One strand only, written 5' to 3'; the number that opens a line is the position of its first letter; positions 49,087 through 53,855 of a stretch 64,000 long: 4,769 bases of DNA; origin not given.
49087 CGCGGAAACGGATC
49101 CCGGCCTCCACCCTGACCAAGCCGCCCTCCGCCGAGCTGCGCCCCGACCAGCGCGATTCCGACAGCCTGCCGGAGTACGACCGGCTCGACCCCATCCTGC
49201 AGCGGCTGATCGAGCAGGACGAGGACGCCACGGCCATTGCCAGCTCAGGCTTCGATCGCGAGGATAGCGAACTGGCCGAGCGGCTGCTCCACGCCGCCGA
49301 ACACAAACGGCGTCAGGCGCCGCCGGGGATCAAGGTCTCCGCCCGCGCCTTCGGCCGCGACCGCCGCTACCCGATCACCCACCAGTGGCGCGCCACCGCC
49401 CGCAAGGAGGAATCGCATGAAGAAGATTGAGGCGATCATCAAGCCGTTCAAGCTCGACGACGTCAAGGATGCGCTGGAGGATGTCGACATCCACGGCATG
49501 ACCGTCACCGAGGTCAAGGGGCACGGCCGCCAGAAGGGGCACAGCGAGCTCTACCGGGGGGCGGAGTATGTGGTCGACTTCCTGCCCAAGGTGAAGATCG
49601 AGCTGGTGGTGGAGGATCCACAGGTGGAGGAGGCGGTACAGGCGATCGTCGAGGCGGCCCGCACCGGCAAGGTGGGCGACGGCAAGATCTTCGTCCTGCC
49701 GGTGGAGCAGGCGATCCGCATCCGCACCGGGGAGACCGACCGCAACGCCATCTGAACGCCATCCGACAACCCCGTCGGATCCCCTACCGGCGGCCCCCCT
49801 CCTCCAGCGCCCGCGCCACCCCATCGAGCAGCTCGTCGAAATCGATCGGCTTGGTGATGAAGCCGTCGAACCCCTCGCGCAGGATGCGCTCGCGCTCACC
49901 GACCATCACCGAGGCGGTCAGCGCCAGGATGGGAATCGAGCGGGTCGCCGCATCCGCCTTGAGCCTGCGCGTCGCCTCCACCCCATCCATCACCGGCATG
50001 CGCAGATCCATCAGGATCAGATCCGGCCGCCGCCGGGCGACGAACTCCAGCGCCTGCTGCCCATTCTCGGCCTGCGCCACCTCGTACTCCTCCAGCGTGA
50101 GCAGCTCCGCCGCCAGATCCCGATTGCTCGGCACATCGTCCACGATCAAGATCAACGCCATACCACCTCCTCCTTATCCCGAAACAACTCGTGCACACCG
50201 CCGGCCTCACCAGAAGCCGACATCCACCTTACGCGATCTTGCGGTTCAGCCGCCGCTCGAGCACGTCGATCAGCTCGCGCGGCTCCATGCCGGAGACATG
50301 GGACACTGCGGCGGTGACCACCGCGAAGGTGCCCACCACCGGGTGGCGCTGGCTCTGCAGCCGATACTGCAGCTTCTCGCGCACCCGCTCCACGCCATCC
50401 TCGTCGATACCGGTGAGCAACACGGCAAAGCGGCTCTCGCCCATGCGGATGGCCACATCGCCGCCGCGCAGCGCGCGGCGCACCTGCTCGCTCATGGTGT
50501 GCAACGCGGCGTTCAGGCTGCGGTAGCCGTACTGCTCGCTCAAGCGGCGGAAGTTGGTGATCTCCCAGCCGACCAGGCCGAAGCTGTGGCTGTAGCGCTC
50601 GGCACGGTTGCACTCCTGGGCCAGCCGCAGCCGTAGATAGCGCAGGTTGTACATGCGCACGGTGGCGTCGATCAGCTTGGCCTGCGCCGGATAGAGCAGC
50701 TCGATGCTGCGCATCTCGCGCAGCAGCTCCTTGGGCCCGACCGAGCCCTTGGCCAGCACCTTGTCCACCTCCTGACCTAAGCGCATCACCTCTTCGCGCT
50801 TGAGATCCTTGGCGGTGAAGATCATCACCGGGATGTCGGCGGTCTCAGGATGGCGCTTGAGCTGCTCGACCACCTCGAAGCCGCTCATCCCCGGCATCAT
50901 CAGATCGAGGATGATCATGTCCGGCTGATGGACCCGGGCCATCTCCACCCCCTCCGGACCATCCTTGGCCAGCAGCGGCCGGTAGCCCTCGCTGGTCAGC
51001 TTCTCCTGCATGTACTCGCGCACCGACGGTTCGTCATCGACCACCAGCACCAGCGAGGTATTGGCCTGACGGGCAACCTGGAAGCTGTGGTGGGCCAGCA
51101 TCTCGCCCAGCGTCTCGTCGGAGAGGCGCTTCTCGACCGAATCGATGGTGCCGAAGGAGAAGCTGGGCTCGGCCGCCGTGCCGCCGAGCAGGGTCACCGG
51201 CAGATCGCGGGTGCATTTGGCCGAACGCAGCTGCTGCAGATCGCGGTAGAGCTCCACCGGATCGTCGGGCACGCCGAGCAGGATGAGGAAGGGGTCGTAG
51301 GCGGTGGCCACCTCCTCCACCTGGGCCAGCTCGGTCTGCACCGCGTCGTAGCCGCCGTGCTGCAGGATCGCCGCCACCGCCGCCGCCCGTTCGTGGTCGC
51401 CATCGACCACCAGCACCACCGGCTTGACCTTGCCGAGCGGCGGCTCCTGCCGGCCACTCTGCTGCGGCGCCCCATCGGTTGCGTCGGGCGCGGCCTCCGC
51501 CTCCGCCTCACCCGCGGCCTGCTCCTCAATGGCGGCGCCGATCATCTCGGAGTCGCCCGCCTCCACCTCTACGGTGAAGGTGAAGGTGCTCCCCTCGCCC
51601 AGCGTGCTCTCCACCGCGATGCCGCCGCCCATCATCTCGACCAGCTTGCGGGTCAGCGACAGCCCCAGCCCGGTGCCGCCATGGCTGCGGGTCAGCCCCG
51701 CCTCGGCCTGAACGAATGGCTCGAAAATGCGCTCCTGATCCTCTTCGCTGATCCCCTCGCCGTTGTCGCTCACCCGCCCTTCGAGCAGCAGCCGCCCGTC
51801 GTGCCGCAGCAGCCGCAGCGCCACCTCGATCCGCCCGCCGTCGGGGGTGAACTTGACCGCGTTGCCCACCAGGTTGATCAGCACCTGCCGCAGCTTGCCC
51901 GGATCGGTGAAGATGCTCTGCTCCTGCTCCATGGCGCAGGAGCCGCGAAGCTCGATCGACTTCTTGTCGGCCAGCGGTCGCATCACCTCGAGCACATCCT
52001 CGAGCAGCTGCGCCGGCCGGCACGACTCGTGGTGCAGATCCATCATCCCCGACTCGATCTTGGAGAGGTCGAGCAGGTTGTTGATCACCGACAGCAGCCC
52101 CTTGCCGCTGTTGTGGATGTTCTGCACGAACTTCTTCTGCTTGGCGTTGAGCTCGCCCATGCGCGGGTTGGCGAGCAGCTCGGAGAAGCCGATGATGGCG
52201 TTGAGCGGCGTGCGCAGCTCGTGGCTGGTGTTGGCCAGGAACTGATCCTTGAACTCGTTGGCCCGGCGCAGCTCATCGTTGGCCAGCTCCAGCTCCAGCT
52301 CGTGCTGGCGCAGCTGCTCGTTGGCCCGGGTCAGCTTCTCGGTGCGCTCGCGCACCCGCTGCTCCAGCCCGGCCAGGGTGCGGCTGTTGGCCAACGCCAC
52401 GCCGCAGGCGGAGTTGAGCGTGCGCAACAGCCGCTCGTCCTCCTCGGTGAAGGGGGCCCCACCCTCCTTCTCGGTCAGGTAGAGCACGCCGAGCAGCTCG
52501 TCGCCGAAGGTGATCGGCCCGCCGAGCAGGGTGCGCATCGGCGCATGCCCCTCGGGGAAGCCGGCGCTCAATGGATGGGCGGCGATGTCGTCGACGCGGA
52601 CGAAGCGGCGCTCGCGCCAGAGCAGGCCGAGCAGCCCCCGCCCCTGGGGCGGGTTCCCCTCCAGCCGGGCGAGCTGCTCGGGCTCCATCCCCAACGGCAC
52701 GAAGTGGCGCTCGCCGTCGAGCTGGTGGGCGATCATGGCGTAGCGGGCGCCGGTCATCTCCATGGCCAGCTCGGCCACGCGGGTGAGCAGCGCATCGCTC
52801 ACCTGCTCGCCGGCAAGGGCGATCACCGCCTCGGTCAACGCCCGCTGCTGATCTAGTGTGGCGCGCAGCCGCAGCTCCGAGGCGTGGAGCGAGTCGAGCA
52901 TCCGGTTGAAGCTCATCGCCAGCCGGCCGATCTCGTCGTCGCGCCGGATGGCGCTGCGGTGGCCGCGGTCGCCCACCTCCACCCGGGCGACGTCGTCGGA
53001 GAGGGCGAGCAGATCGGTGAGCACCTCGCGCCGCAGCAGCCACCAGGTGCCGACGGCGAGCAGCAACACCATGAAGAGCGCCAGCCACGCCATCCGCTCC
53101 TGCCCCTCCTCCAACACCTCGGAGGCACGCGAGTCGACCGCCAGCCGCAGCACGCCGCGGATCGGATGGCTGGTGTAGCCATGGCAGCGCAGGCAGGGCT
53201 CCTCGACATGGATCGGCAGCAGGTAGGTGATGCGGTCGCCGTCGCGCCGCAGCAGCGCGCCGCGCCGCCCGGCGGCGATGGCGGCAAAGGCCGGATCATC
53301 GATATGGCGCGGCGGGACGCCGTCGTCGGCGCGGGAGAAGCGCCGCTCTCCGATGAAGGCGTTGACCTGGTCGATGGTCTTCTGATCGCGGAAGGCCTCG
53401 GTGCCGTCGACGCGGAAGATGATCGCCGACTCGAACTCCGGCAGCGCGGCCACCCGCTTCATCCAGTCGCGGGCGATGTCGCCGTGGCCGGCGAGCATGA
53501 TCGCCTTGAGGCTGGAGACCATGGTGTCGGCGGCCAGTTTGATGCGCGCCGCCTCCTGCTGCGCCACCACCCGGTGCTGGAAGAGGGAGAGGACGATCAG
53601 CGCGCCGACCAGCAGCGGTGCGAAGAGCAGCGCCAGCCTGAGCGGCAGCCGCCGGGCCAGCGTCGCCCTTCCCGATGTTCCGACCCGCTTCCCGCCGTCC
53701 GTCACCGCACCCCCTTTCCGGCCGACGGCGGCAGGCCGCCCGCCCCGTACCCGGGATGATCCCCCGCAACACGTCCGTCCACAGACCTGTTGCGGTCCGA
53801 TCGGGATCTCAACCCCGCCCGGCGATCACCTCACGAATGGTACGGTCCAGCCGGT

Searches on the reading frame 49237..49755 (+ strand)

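Call 10: search_protein_families(library=pfam, max_evalue=0.001, proteins=[window:49237-49755:+])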
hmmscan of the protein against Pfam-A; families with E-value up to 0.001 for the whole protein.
window:49237-49755:+ (172 aa): 1 family
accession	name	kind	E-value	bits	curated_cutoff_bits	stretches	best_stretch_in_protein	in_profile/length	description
PF00543.27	P-II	-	4e-35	120.7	25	1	61-166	1-102/102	Nitrogen regulatory protein P-II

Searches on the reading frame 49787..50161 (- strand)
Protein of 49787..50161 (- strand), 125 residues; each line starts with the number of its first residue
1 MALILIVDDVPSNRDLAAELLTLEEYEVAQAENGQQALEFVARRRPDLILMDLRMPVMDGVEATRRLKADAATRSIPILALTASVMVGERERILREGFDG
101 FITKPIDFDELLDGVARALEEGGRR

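Call 8: search_protein_families(library=pfam, max_evalue=0.1, proteins=[window:49787-50161:-])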
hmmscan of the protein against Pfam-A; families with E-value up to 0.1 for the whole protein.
window:49787-50161:- (125 aa): 2 families
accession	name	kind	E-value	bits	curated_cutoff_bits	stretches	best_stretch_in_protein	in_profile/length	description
PF00072.30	Response_reg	-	2.9e-30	105.1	30.2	1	4-113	1-108/111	Response regulator receiver domain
PF23198.2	PDE8A_N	-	0.00064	20.1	29.6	1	25-98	34-111/147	PDE8A-like, N-terminal domain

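Call 93: search_protein_families(library=ncbifam, max_evalue=0.001, proteins=[window:49787-50161:-])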
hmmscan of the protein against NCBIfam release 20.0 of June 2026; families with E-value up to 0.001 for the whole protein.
window:49787-50161:- (125 aa): 97 families (the best 25 are shown)
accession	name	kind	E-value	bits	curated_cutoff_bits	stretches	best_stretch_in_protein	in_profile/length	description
NF007135.0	PRK09581.1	equivalog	3.7e-29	101.9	474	1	1-112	2-113/457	PleD family two-component system response regulator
NF008318.0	PRK11107.1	equivalog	2.8e-28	98.5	890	1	4-113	670-779/920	two-component sensor histidine kinase BarA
NF011874.0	PRK15347.1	equivalog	8.4e-27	93.6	852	1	4-115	693-806/921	two component system sensor kinase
TIGR02154.1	PhoB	equivalog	9.1e-23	80.7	296.2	1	3-115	4-116/226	phosphate regulon transcriptional regulator PhoB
NF008469.0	PRK11361.1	equivalog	1.3e-21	76.8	714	1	3-120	6-121/461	acetoacetate metabolism transcriptional regulator AtoC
NF008099.0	PRK10841.1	equivalog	1.4e-21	76.1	920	1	3-113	826-934/949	two-component system sensor histidine kinase RcsC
TIGR02956.1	TMAO_torS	equivalog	1e-20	73.5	676.5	1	4-122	704-823/967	TMAO reductase system sensor histidine kinase/response regulator TorS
NF038297.2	hybrid_HK_HrmK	equivalog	1.7e-19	69.9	725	1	4-113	493-602/607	hybrid histidine kinase/response regulator HrmK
NF007969.0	PRK10693.1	equivalog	7e-19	68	329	1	4-116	10-121/337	two-component system response regulator RssB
NF008302.0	PRK11091.1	equivalog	1.8e-18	66.1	838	1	4-113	528-637/779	aerobic respiration two-component sensor histidine kinase ArcB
NF041367.1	CheY_Halo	equivalog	2.4e-18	66.6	200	1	4-115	1-110/114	chemotaxis protein CheY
NF045944.1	ResRegRpaBCyano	equivalog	4.9e-18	65.3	330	1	5-115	1-108/229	response regulator transcription factor RpaB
NF040689.1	MtrAB_MtrA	equivalog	7.9e-18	64.6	300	1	4-115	1-109/219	MtrAB system response regulator MtrA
NF007420.1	PRK09959.1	equivalog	9.6e-18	63.1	1995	1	4-111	961-1066/1197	acid-sensing system histidine kinase EvgS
NF007689.0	PRK10365.1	equivalog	1.5e-17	63.5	760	1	4-120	8-122/441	sigma-54-dependent response regulator transcription factor ZraR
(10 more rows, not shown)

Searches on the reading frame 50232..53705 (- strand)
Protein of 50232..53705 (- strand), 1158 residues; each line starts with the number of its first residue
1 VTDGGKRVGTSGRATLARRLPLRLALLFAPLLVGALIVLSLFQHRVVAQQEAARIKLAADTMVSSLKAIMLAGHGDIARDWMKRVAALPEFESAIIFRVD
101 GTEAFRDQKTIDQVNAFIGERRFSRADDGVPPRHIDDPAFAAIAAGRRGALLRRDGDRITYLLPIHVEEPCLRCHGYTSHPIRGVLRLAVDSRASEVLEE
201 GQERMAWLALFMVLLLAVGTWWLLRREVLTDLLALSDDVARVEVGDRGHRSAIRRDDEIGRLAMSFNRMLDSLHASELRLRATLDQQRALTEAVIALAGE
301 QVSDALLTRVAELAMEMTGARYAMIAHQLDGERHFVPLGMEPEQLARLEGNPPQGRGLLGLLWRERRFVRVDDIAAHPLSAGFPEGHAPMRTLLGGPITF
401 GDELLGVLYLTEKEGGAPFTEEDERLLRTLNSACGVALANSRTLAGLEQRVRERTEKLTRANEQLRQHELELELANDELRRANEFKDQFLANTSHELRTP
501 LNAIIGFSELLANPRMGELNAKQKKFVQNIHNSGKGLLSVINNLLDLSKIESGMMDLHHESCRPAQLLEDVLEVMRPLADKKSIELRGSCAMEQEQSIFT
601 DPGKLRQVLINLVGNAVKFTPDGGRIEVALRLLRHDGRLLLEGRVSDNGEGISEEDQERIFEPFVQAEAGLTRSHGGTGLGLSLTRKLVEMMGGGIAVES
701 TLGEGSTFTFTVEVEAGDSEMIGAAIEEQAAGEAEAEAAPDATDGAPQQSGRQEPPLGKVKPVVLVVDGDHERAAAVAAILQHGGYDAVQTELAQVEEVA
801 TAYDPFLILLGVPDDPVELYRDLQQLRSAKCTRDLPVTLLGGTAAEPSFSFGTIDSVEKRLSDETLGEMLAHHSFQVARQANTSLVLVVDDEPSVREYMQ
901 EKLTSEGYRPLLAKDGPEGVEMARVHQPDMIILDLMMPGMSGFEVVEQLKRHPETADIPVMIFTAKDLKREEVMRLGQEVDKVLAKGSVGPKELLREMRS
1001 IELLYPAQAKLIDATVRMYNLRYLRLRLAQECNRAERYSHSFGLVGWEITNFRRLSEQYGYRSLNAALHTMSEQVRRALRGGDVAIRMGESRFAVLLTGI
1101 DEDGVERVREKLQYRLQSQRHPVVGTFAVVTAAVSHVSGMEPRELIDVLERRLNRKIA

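Call 8: search_protein_families(library=pfam, max_evalue=0.1, proteins=[window:50232-53705:-])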
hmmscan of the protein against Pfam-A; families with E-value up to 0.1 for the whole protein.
window:50232-53705:- (1158 aa): 9 families
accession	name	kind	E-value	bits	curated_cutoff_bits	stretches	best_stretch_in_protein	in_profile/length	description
PF02518.31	HATPase_c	-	5.7e-30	104.5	26.4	1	601-714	2-109/111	Histidine kinase-, DNA gyrase B-, and HSP90-like ATPase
PF00072.30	Response_reg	-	5.5e-23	81.7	30.2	1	886-995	1-107/111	Response regulator receiver domain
PF00512.31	HisKA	-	7.8e-21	74.3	26.9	1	486-553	2-66/66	His Kinase A (phospho-acceptor) domain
PF13185.12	GAF_2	-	1.3e-18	67.9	28.6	1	304-438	5-135/136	GAF domain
PF00990.26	GGDEF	-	2.2e-16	60.5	23.8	1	1012-1124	3-115/161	Diguanylate cyclase, GGDEF domain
PF01590.32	GAF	-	4.7e-16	60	22.4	1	304-438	3-133/133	GAF domain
PF00672.30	HAMP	-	1.7e-07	31.9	25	1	223-275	1-53/53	HAMP domain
PF11845.13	Tll0287-like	-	0.01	16.7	24.1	1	155-177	87-110/144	Tll0287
PF02310.24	B12-binding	-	0.03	14.6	32.1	0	919-962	43-86/121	B12 binding domain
